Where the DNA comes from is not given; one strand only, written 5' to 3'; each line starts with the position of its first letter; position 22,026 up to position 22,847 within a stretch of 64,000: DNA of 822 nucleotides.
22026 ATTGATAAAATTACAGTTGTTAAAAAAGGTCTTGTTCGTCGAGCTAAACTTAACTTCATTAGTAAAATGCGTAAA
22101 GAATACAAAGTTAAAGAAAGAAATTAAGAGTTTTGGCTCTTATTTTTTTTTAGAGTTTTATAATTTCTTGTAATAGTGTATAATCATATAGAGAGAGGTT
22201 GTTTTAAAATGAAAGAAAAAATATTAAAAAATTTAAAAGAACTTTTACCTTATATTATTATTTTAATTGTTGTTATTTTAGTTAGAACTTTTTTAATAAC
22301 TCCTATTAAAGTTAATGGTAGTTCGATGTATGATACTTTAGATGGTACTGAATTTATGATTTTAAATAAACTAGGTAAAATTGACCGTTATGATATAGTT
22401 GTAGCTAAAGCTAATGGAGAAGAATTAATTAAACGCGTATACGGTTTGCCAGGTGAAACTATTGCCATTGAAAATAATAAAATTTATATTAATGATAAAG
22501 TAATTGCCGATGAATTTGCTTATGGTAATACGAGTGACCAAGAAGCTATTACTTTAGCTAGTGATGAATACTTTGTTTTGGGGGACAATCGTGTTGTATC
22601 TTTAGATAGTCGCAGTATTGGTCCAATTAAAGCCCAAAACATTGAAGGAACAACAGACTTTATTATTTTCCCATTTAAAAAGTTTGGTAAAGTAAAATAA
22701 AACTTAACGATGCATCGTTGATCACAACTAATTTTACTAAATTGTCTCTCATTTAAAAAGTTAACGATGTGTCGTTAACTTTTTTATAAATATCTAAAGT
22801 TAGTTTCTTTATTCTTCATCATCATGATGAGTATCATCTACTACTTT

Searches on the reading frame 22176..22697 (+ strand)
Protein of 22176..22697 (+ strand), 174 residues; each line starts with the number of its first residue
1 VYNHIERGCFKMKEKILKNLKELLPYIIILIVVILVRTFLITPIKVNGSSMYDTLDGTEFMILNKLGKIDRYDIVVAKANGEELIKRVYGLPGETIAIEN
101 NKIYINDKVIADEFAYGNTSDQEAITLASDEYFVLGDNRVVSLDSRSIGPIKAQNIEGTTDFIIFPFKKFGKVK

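Call 58: search_protein_families(library=pfam, proteins=[window:22176-22697:+], max_evalue=1e-8)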
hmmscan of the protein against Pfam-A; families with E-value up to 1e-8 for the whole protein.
window:22176-22697:+ (174 aa): 1 family
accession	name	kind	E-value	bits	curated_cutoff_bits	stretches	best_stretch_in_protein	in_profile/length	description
PF10502.14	Peptidase_S26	-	5.6e-38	131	22.9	1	26-164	8-167/168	Signal peptidase, peptidase S26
